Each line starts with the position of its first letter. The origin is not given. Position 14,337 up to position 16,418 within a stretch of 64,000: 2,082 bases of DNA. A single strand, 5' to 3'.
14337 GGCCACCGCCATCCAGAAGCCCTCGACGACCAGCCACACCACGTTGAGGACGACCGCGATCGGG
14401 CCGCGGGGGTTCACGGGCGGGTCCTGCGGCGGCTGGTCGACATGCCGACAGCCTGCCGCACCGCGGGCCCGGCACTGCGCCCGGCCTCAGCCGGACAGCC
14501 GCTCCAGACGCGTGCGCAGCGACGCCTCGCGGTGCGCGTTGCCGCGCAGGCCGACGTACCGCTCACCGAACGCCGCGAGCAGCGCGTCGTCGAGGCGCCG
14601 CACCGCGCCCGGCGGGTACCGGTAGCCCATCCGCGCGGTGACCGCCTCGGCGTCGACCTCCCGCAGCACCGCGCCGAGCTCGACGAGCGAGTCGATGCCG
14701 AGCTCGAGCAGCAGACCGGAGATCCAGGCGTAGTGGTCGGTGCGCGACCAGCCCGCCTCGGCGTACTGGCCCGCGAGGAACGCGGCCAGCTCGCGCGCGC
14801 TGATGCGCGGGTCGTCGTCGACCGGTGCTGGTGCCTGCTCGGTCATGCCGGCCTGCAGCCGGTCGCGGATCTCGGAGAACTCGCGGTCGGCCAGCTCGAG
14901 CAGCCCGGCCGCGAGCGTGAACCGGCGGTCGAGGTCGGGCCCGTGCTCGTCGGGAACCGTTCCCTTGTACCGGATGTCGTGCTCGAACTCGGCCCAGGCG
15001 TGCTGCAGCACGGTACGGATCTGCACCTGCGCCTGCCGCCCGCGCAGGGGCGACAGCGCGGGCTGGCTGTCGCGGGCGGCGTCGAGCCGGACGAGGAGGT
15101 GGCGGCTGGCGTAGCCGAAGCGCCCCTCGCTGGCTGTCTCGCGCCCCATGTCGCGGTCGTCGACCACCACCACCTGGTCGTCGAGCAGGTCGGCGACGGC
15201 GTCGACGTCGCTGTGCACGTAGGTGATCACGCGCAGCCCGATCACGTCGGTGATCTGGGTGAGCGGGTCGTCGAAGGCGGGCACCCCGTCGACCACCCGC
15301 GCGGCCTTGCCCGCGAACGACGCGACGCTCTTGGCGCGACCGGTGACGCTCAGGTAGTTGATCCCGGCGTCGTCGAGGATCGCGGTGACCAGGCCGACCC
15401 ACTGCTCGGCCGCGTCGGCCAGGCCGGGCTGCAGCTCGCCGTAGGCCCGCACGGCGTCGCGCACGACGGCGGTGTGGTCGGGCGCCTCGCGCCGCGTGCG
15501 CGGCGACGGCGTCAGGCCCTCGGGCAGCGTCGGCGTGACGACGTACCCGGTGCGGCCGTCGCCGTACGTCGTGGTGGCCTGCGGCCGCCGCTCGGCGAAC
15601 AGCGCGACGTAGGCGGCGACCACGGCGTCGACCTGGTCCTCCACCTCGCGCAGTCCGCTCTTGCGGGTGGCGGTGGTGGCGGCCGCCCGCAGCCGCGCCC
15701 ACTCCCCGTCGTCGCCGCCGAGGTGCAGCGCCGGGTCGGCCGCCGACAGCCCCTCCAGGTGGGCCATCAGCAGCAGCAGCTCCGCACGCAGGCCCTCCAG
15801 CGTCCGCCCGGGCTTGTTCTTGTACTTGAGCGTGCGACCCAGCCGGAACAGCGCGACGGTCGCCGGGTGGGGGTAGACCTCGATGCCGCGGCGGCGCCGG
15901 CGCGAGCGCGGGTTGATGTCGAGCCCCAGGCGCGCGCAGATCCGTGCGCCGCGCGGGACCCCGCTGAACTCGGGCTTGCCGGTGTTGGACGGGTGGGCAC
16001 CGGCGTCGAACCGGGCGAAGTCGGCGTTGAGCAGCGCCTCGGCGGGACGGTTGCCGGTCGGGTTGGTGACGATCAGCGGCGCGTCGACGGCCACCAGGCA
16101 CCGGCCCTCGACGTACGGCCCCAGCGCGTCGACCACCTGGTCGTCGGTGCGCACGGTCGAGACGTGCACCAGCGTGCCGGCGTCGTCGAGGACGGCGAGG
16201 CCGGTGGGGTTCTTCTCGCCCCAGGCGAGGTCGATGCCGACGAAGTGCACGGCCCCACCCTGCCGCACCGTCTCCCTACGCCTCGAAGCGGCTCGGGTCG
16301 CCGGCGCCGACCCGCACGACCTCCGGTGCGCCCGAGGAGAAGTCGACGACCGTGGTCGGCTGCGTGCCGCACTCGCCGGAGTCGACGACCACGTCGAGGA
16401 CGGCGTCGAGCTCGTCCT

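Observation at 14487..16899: actRel-type DUF429 (RNase H-like) plus RelA/SpoT synthetase fusion, 8 bp upstream of a YciO (TsaC paralogue) gene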

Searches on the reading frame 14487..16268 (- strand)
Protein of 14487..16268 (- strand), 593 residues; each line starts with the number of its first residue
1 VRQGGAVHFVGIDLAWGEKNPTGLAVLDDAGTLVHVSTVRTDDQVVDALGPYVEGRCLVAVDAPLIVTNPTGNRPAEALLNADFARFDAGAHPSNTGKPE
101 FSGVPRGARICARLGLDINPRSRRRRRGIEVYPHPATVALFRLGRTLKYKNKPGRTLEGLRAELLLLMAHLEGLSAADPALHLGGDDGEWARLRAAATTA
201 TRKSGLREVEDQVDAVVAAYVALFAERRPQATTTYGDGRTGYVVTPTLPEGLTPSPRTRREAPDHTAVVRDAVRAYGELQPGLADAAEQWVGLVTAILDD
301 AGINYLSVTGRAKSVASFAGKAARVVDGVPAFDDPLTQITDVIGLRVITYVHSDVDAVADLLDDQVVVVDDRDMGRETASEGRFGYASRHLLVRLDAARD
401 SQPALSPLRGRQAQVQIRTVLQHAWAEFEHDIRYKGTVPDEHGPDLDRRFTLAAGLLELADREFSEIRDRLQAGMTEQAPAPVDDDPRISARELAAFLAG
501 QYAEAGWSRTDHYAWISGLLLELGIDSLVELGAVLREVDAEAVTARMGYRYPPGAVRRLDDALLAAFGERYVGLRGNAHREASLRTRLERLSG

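Call 3: search_protein_families(library=pfam, proteins=[window:14487-16268:-], max_evalue=0.01)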
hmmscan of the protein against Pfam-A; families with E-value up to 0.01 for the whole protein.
window:14487-16268:- (593 aa): 2 families
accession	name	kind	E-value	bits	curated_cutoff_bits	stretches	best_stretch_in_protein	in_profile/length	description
PF04250.19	DUF429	-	1.9e-25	90.3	23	1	11-233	1-207/214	Protein of unknown function (DUF429)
PF04607.23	RelA_SpoT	-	2.5e-14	53.9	27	1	310-436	1-110/113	Region found in RelA / SpoT proteins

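Call 4: search_protein_families(library=ncbifam, proteins=[window:14487-16268:-], max_evalue=0.01)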
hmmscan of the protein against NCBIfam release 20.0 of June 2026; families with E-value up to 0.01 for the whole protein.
window:14487-16268:- (593 aa): 1 family
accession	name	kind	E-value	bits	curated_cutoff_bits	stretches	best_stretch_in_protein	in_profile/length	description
NF053588.1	GTPPhKinYjbM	equivalog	2.4e-13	50.3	320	1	308-473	40-194/201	GTP diphosphokinase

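Call 5: find_homologous_proteins(query=window:14487-16268:-, max_evalue=0.00001)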
Query window:14487-16268:- (593 aa): 3704 proteins with E <= 0.00001 among 8000 candidates; the best 120 are listed.
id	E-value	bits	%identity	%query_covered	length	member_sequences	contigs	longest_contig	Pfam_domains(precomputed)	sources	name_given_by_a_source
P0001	0.0e+0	1297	100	99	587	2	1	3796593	PF04607.24,PF04250.20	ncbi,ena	-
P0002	0.0e+0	1170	90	99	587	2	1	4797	PF04607.24,PF04250.20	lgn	-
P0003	0.0e+0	1161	89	99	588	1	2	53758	PF04607.24,PF04250.20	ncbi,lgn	ncbi:bifunctional ribonuclease/(p)ppGpp synthase [Angustibacter speluncae]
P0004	0.0e+0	1158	89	100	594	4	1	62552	PF04607.24,PF04250.20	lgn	-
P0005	0.0e+0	1144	88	99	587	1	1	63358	PF04607.24,PF04250.20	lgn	-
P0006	0.0e+0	1052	82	100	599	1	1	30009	PF04607.24,PF04250.20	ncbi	-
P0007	0.0e+0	1034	80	100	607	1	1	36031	PF04607.24,PF04250.20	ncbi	-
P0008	9.7e-298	1007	78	99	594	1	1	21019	PF04607.24,PF04250.20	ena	-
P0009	7.4e-296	1000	76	99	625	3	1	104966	PF04607.24,PF04250.20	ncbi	-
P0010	3.6e-295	998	77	99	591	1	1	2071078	PF04607.24,PF04250.20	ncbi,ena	-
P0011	4.2e-293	991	78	99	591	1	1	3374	PF04607.24,PF04250.20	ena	-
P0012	4.3e-293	991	78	99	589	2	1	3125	PF04607.24,PF04250.20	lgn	-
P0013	5.6e-292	988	77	99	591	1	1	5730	PF04607.24,PF04250.20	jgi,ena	-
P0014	8.3e-292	987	76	99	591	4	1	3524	PF04607.24,PF04250.20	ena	-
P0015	1.5e-290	983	76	99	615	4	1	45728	PF04607.24,PF04250.20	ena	-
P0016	5.7e-288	974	78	99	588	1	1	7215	PF04607.24,PF04250.20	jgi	-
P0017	3.0e-287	972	77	99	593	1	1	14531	PF04607.24,PF04250.20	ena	-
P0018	5.2e-286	968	77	99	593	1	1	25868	PF04607.24,PF04250.20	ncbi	-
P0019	1.3e-282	957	76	99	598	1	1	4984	PF04607.24,PF04250.20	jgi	jgi:predicted RNase H-like nuclease/ppGpp synthetase/RelA/SpoT-type nucleotidyltranferase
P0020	1.6e-282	956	76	99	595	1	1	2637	PF04607.24,PF04250.20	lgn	-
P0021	1.4e-280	950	75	100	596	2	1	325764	PF04607.24,PF04250.20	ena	-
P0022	3.0e-280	949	74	100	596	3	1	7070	PF04607.24,PF04250.20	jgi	jgi:predicted RNase H-like nuclease/ppGpp synthetase/RelA/SpoT-type nucleotidyltranferase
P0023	3.1e-280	949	75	99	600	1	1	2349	PF04607.24,PF04250.20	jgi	jgi:predicted RNase H-like nuclease/ppGpp synthetase/RelA/SpoT-type nucleotidyltranferase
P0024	6.3e-280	948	75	100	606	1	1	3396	PF04607.24,PF04250.20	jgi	jgi:predicted RNase H-like nuclease/ppGpp synthetase/RelA/SpoT-type nucleotidyltranferase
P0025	1.1e-279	947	75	99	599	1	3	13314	PF04607.24,PF04250.20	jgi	jgi:predicted RNase H-like nuclease/ppGpp synthetase/RelA/SpoT-type nucleotidyltranferase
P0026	1.6e-279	946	75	99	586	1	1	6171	PF04607.24,PF04250.20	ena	-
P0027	2.1e-279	946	75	99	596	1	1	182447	PF04607.24,PF04250.20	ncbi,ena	-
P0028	2.5e-279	946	75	99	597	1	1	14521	PF04607.24,PF04250.20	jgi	jgi:predicted RNase H-like nuclease/ppGpp synthetase/RelA/SpoT-type nucleotidyltranferase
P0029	3.8e-279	945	75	99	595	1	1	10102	PF04607.24,PF04250.20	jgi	jgi:predicted RNase H-like nuclease/ppGpp synthetase/RelA/SpoT-type nucleotidyltranferase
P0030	5.2e-279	945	75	99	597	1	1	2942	PF04607.24,PF04250.20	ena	-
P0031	8.4e-279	944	75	99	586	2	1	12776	PF04607.24,PF04250.20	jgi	jgi:predicted RNase H-like nuclease/ppGpp synthetase/RelA/SpoT-type nucleotidyltranferase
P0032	8.6e-279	944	74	99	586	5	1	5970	PF04607.24,PF04250.20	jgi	jgi:predicted RNase H-like nuclease/ppGpp synthetase/RelA/SpoT-type nucleotidyltranferase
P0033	9.3e-279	944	75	99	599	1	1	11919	PF04607.24,PF04250.20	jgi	jgi:predicted RNase H-like nuclease/ppGpp synthetase/RelA/SpoT-type nucleotidyltranferase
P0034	9.9e-279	944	74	99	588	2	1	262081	PF04607.24,PF04250.20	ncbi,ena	-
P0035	1.1e-278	944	75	99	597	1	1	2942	PF04607.24,PF04250.20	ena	-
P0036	1.2e-278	944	74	99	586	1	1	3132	PF04607.24,PF04250.20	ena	-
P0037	1.3e-278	943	75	99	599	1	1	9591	PF04607.24,PF04250.20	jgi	jgi:predicted RNase H-like nuclease/ppGpp synthetase/RelA/SpoT-type nucleotidyltranferase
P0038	1.5e-278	943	76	98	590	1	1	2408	PF04607.24,PF04250.20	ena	-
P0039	3.4e-278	942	74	99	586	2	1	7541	PF04607.24,PF04250.20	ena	-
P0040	4.8e-278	942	74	99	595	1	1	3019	PF04607.24,PF04250.20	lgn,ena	-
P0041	6.5e-278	941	74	99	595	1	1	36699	PF04607.24,PF04250.20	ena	-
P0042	8.2e-278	941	75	99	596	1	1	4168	PF04607.24,PF04250.20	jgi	jgi:predicted RNase H-like nuclease/ppGpp synthetase/RelA/SpoT-type nucleotidyltranferase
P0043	8.6e-278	941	75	99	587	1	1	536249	PF04607.24,PF04250.20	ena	-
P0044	9.7e-278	941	74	99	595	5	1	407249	PF04607.24,PF04250.20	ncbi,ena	-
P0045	1.0e-277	940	74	100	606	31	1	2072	PF04607.24,PF04250.20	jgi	jgi:predicted RNase H-like nuclease/ppGpp synthetase/RelA/SpoT-type nucleotidyltranferase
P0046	1.3e-277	940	75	99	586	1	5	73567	PF04607.24,PF04250.20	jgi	jgi:predicted RNase H-like nuclease/ppGpp synthetase/RelA/SpoT-type nucleotidyltranferase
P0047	1.4e-277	940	75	99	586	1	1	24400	PF04607.24,PF04250.20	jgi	jgi:predicted RNase H-like nuclease/ppGpp synthetase/RelA/SpoT-type nucleotidyltranferase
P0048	1.8e-277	940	74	99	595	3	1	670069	PF04607.24,PF04250.20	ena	-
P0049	1.8e-277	940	75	99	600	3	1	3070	PF04607.24,PF04250.20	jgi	jgi:predicted RNase H-like nuclease/ppGpp synthetase/RelA/SpoT-type nucleotidyltranferase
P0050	1.9e-277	940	74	99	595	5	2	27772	PF04607.24,PF04250.20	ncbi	ncbi:MAG: DUF429 domain-containing protein [Nocardioidaceae bacterium]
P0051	2.3e-277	939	74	99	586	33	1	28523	PF04607.24,PF04250.20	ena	-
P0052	2.3e-277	939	74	99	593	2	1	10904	PF04607.24,PF04250.20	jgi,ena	-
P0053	3.5e-277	939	74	99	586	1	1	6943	PF04607.24,PF04250.20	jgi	jgi:predicted RNase H-like nuclease/ppGpp synthetase/RelA/SpoT-type nucleotidyltranferase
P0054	3.7e-277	939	75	99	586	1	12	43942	PF04607.24,PF04250.20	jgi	jgi:predicted RNase H-like nuclease/ppGpp synthetase/RelA/SpoT-type nucleotidyltranferase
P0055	3.7e-277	939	74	99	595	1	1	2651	PF04607.24,PF04250.20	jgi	jgi:predicted RNase H-like nuclease/ppGpp synthetase/RelA/SpoT-type nucleotidyltranferase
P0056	3.7e-277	939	75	99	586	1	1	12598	PF04607.24,PF04250.20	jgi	jgi:predicted RNase H-like nuclease/ppGpp synthetase/RelA/SpoT-type nucleotidyltranferase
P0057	8.7e-277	937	75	99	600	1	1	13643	PF04607.24,PF04250.20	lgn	-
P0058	1.0e-276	937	74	99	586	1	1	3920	PF04607.24,PF04250.20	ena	-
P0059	2.8e-276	936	74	99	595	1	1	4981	PF04607.24,PF04250.20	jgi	jgi:predicted RNase H-like nuclease/ppGpp synthetase/RelA/SpoT-type nucleotidyltranferase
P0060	4.1e-276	935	74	99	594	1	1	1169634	PF04607.24,PF04250.20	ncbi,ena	-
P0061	1.2e-275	934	74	99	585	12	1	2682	PF04607.24,PF04250.20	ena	-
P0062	1.5e-275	933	74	99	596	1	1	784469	PF04607.24,PF04250.20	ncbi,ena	-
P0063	1.5e-275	933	74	99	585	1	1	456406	PF04607.24,PF04250.20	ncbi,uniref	ncbi:bifunctional ribonuclease/(p)ppGpp synthase [Nocardioides koreensis]|uniref:Bifunctional ribonu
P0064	2.0e-275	933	75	99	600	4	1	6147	PF04607.24,PF04250.20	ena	-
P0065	3.0e-275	932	74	99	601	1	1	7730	PF04607.24,PF04250.20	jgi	-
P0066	3.8e-275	932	75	99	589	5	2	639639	PF04607.24,PF04250.20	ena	-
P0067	4.3e-275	932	75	99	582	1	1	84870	PF04607.24,PF04250.20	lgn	-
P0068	4.3e-275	932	74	99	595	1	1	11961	PF04607.24,PF04250.20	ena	-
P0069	7.9e-275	931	75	99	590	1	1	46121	PF04607.24,PF04250.20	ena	-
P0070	1.1e-274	930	74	99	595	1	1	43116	PF04607.24,PF04250.20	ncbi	-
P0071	1.4e-274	930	75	99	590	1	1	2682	PF04607.24,PF04250.20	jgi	jgi:predicted RNase H-like nuclease/ppGpp synthetase/RelA/SpoT-type nucleotidyltranferase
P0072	1.8e-274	930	74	99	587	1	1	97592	PF04607.24,PF04250.20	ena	-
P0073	1.9e-274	930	74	99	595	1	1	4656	PF04607.24,PF04250.20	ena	-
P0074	2.2e-274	929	74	99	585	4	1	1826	PF04607.24,PF04250.20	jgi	jgi:predicted RNase H-like nuclease/ppGpp synthetase/RelA/SpoT-type nucleotidyltranferase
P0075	2.2e-274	929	74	99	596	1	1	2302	PF04607.24,PF04250.20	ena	-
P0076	2.2e-274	929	75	99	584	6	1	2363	PF04607.24,PF04250.20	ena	-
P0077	3.2e-274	929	74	99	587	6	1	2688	PF04607.24,PF04250.20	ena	-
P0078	3.8e-274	929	74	99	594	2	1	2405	PF04607.24,PF04250.20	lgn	-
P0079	4.5e-274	928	75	99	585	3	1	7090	PF04607.24,PF04250.20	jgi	jgi:predicted RNase H-like nuclease/ppGpp synthetase/RelA/SpoT-type nucleotidyltranferase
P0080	5.1e-274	928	73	99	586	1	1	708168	PF04607.24,PF04250.20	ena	-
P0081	7.2e-274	928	74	99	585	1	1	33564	PF04607.24,PF04250.20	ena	-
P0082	8.6e-274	928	73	99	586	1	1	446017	PF04607.24,PF04250.20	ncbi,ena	-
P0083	1.7e-273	927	74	99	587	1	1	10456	PF04607.24,PF04250.20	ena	-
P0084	1.8e-273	926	73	99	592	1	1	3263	PF04607.24,PF04250.20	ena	-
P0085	1.9e-273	926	74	99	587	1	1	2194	PF04607.24,PF04250.20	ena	-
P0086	2.2e-273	926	73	99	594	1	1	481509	PF04607.24,PF04250.20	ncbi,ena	-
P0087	2.4e-273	926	75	99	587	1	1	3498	PF04607.24,PF04250.20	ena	-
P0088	2.8e-273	926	73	99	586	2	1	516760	PF04607.24,PF04250.20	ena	-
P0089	4.3e-273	925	73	99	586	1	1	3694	PF04607.24,PF04250.20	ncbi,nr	ncbi:MAG TPA: DUF429 domain-containing protein [Nocardioides sp.]|nr:DUF429 domain-containing protei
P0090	5.7e-273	925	73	99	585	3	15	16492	PF04607.24,PF04250.20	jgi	jgi:predicted RNase H-like nuclease/ppGpp synthetase/RelA/SpoT-type nucleotidyltranferase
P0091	7.0e-273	925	74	99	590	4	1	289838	PF04607.24,PF04250.20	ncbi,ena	-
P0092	7.3e-273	924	74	99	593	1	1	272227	PF04607.24,PF04250.20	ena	-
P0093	2.4e-272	923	74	99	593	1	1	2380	PF04607.24,PF04250.20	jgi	jgi:predicted RNase H-like nuclease/ppGpp synthetase/RelA/SpoT-type nucleotidyltranferase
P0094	2.6e-272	923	73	99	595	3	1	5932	PF04607.24,PF04250.20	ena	-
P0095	3.0e-272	922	74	99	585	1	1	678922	PF04607.24,PF04250.20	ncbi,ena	-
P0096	4.9e-272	922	74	99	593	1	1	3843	PF04607.24,PF04250.20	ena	-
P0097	5.5e-272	922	73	99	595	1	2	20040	PF04607.24,PF04250.20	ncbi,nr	ncbi:MAG: DUF429 domain-containing protein [Nocardioidaceae bacterium]|nr:DUF429 domain-containing p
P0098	5.8e-272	921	73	99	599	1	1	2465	PF04607.24,PF04250.20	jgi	-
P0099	6.0e-272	921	75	99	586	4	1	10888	PF04607.24,PF04250.20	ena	-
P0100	9.8e-272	921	74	99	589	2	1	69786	PF04607.24,PF04250.20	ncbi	-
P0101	1.2e-271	920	73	99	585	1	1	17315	PF04607.24,PF04250.20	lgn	-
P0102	1.2e-271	920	74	99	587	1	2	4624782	PF04607.24,PF04250.20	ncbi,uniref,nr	ncbi:DUF429 domain-containing protein [Nocardioides ungokensis]|uniref:DUF429 domain-containing prot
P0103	1.8e-271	920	74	99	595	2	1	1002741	PF04607.24,PF04250.20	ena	-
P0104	2.0e-271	920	73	99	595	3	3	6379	PF04607.24,PF04250.20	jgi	jgi:predicted RNase H-like nuclease/ppGpp synthetase/RelA/SpoT-type nucleotidyltranferase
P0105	2.2e-271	920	73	99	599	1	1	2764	PF04607.24,PF04250.20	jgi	-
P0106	2.7e-271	919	74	99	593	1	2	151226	PF04607.24,PF04250.20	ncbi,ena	-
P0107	2.7e-271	919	73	99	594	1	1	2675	PF04607.24,PF04250.20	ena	-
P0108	7.8e-271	918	74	99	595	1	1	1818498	PF04607.24,PF04250.20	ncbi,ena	-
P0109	9.7e-271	917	73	99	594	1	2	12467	PF04607.24,PF04250.20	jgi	jgi:predicted RNase H-like nuclease/ppGpp synthetase/RelA/SpoT-type nucleotidyltranferase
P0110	1.1e-270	917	73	99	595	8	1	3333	PF04607.24,PF04250.20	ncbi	-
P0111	1.3e-270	917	73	99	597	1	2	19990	PF04607.24,PF04250.20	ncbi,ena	-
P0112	1.5e-270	917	74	99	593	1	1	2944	PF04607.24,PF04250.20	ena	-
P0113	1.8e-270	917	74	99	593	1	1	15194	PF04607.24,PF04250.20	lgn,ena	-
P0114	2.6e-270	916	73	99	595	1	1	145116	PF04607.24,PF04250.20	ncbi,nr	ncbi:MAG TPA: DUF429 domain-containing protein [Nocardioidaceae bacterium]|nr:DUF429 domain-containi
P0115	2.7e-270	916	74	99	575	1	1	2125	PF04607.24,PF04250.20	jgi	-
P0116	2.8e-270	916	72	99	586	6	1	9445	PF04607.24,PF04250.20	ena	-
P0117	3.2e-270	916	74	99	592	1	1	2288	PF04607.24,PF04250.20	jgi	jgi:predicted RNase H-like nuclease/ppGpp synthetase/RelA/SpoT-type nucleotidyltranferase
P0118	3.5e-270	916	73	100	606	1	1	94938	PF04607.24,PF04250.20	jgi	-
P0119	3.7e-270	916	74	99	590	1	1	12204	PF04607.24,PF04250.20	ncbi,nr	ncbi:MAG TPA: DUF429 domain-containing protein [Nocardioidaceae bacterium]|nr:DUF429 domain-containi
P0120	4.2e-270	915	73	99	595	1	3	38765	PF04607.24,PF04250.20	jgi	jgi:predicted RNase H-like nuclease/ppGpp synthetase/RelA/SpoT-type nucleotidyltranferase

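Call 10: find_related_loci(query=window:14487-16268:-, collection=genome_contigs, flank=6000)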
Query window:14487-16268:- (593 aa) in genome_contigs; peptide patterns used: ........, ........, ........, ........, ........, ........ (x = any residue, [..] = any of these).
599 stretches matched a pattern (row limit reached: there are more); 521 encode a relative of the query (tblastn E <= 1e-3); the best 80 are kept; 80 distinct loci.
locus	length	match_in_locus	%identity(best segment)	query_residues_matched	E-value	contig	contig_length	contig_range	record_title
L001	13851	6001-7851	76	5-593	0e+0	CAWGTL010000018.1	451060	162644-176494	MAG: uncultured Actinomycetota bacterium isolate MFD04212.bin.1.208 genome assembly, contig: contig_6568, whole genome s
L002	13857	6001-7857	76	1-593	0e+0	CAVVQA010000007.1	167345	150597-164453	MAG: uncultured Actinomycetota bacterium isolate MFD02581.bin.2.40 genome assembly, contig: contig_30106, whole genome s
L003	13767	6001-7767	77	7-592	0e+0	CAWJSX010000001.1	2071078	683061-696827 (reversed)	MAG: uncultured Actinomycetota bacterium isolate MFD01275.bin.2.116 genome assembly, contig: contig_12652, whole genome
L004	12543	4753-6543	75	1-592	0e+0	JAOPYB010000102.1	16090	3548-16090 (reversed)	MAG: Nocardioides sp. isolate RYN_216 scaffold_1614332, whole genome shotgun sequence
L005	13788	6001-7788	74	3-591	0e+0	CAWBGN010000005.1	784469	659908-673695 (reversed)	MAG: uncultured Actinomycetota bacterium isolate MFD06742.bin.2.191 genome assembly, contig: contig_16921, whole genome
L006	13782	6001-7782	74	1-593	0e+0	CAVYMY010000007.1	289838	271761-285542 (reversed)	MAG: uncultured Actinomycetota bacterium isolate MFD04935.bin.1.153 genome assembly, contig: contig_3211, whole genome s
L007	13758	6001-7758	74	1-591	0e+0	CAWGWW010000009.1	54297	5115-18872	MAG: uncultured Actinomycetota bacterium isolate MFD02581.bin.2.93 genome assembly, contig: contig_122032, whole genome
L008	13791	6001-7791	73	3-593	0e+0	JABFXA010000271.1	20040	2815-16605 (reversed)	MAG: Nocardioidaceae bacterium isolate Bin5.1 NODE_829_length_20040_cov_4.717286, whole genome shotgun sequence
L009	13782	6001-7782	73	3-591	0e+0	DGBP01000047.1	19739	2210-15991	MAG TPA_asm: Nocardioidaceae bacterium UBA4001 UBA4001_contig_3301, whole genome shotgun sequence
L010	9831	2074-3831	72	3-591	0e+0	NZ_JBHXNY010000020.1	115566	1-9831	Nocardioides sp. NPDC058538 NPDC058538_T40_D4.ctg-0020, whole genome shotgun sequence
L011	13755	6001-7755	72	3-591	0e+0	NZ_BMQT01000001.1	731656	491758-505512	Nocardioides albus strain JCM 3185 sequence01, whole genome shotgun sequence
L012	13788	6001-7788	73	3-593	0e+0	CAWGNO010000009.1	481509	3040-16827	MAG: uncultured Actinomycetota bacterium isolate MFD05684.bin.1.418 genome assembly, contig: contig_76221, whole genome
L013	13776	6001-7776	74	3-593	0e+0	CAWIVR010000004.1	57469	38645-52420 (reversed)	MAG: uncultured Actinomycetota bacterium isolate MFD02840.bin.1.155 genome assembly, contig: contig_15077, whole genome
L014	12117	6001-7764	72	6-593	0e+0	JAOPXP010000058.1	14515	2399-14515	MAG: Marmoricola sp. isolate RYN_204 scaffold_2082765, whole genome shotgun sequence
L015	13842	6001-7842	70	5-593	0e+0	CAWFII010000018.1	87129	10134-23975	MAG: uncultured Actinomycetota bacterium isolate MFD02581.bin.2.127 genome assembly, contig: contig_15207, whole genome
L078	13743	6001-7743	63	7-592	0e+0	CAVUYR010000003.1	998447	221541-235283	MAG: uncultured Actinomycetota bacterium isolate MFD05513.bin.2.89 genome assembly, contig: contig_3900, whole genome sh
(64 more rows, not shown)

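Call 12: find_encoding_contigs(protein=P0003, flank=6000, max_places=3)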
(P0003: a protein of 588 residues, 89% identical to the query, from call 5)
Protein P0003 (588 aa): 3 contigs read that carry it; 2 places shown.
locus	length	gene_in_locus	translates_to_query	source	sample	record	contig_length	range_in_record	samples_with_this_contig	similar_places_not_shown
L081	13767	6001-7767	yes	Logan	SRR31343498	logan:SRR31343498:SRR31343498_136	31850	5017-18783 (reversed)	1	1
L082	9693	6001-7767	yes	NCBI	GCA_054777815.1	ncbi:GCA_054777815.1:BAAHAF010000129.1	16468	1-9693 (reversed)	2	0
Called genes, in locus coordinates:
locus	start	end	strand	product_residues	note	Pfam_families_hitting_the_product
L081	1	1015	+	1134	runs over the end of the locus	PF00289:Biotin_carb_N, PF02222:ATP-grasp, PF02786:CPSase_L_D2, PF07478:Dala_Dala_lig_C (weak), PF02785:Biotin_carb_C, PF00682:HMGL-like, PF02436:PYC_OADA, PF00364:Biotin_lipoyl, +1 more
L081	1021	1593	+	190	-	PF01243:PNPOx_N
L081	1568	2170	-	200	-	PF00300:His_Phos_1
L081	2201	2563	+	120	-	-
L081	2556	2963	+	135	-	-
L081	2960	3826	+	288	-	PF01263:Aldose_epim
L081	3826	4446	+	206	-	PF01300:Sua5_yciO_yrdC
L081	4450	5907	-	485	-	PF09346:SMI1_KNR4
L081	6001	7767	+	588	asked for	PF04250:DUF429, PF04607:RelA_SpoT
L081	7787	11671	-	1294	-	PF00069:Pkinase, PF07714:PK_Tyr_Ser-Thr, PF25175:Beta-prop_WDR5 (faint)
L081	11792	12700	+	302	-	PF23441:SDR, PF00106:adh_short, PF08659:KR, PF13561:adh_short_C2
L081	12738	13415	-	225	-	PF00702:Hydrolase, PF13419:HAD_2, PF13242:Hydrolase_like (weak)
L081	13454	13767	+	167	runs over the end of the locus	PF04978:MST, PF12867:DinB_2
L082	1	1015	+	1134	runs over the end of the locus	PF00289:Biotin_carb_N, PF02222:ATP-grasp, PF02786:CPSase_L_D2, PF07478:Dala_Dala_lig_C (weak), PF02785:Biotin_carb_C, PF00682:HMGL-like, PF02436:PYC_OADA, PF00364:Biotin_lipoyl, +1 more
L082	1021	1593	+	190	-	PF01243:PNPOx_N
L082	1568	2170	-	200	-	PF00300:His_Phos_1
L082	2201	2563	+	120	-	-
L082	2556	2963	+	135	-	-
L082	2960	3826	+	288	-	PF01263:Aldose_epim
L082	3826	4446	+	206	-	PF01300:Sua5_yciO_yrdC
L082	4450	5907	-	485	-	PF09346:SMI1_KNR4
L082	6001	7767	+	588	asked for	PF04250:DUF429, PF04607:RelA_SpoT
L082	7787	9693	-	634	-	PF24817:WD40_WDHD1_1st (faint), PF25175:Beta-prop_WDR5 (faint)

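Call 13: find_encoding_contigs(protein=P0006, flank=6000, max_places=3)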
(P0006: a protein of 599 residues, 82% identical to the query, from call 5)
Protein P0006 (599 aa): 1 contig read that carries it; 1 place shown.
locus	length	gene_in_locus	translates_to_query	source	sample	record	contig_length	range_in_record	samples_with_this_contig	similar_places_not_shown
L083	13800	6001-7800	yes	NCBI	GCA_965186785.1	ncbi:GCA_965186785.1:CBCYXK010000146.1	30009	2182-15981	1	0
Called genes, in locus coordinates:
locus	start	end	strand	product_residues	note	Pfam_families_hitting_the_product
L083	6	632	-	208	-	PF00300:His_Phos_1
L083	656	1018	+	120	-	-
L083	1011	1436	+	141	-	-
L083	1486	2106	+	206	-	PF01300:Sua5_yciO_yrdC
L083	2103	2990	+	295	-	PF01263:Aldose_epim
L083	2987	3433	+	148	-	PF01243:PNPOx_N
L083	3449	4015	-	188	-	-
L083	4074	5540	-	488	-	PF09346:SMI1_KNR4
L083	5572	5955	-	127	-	PF18029:Glyoxalase_6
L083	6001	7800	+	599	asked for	PF04250:DUF429, PF04607:RelA_SpoT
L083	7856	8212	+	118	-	PF01258:zf-dskA_traR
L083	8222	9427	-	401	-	PF20903:SPL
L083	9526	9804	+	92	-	PF12680:SnoaL_2 (weak)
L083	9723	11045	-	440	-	PF07992:Pyr_redox_2, PF13450:NAD_binding_8 (faint), PF00070:Pyr_redox, PF14759:Reductase_C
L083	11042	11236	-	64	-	PF13459:Fer4_15, PF13370:Fer4_13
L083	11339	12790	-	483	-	PF00067:p450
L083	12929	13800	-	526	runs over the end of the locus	PF07690:MFS_1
